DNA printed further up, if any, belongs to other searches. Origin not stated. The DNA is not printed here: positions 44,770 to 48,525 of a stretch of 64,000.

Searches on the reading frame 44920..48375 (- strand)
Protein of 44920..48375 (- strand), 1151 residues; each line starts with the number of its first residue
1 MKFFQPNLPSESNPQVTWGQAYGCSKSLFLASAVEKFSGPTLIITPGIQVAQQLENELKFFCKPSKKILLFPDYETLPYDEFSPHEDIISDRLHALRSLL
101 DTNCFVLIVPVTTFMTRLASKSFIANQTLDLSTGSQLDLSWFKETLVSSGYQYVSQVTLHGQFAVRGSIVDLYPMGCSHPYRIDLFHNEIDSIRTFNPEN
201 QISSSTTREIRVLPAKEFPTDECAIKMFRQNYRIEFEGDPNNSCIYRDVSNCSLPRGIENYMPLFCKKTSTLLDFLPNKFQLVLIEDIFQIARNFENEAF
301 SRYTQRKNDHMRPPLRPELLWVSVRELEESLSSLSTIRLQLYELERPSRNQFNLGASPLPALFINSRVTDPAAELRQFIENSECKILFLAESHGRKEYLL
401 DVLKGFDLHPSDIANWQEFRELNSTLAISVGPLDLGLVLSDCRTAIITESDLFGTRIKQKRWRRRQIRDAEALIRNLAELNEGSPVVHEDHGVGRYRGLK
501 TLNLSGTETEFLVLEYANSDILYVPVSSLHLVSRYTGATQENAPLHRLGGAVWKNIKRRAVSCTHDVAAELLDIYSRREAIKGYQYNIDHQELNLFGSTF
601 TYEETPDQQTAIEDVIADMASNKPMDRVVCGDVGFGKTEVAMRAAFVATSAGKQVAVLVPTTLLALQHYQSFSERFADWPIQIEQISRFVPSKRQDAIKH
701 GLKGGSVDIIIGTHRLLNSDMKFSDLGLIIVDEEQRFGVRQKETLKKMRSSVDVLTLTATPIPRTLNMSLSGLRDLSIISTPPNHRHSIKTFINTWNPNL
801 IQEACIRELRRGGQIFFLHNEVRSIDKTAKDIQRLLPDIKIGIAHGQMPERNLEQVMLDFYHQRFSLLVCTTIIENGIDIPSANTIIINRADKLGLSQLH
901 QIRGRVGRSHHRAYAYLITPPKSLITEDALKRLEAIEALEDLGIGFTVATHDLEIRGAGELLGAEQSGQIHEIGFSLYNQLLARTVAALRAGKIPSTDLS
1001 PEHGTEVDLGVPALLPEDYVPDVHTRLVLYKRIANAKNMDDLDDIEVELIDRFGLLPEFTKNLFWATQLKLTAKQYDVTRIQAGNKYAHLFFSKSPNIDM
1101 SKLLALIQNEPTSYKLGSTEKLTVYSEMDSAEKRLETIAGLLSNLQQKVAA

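Call 69: search_protein_families(library=pfam, proteins=[window:44920-48375:-], max_evalue=0.00001)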
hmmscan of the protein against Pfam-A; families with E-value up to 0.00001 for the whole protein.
window:44920-48375:- (1151 aa): 7 families
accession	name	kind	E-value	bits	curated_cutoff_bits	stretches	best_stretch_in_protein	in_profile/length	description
PF03461.20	TRCF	-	2.3e-28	98.8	25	1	1009-1102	1-94/95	TRCF domain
PF00270.35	DEAD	-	1.9e-25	90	26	1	605-766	1-164/167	DEAD/DEAH box helicase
PF17757.6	UvrB_inter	-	1.1e-23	83.5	22.9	1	129-218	1-91/91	UvrB interaction domain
PF02559.22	CarD_TRCF_RID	-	5.1e-20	71.7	23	1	480-535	1-56/57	CarD-like/TRCF RID domain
PF00271.37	Helicase_C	-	6.9e-20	71.8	23.5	1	806-909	10-109/110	Helicase conserved C-terminal domain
PF21132.2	MFD_D3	-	9e-20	70.9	21.8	1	378-452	1-73/73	MFD, D3 domain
PF04851.21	ResIII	-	6.2e-11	42.9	22.5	1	603-761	3-162/164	Type III restriction enzyme, res subunit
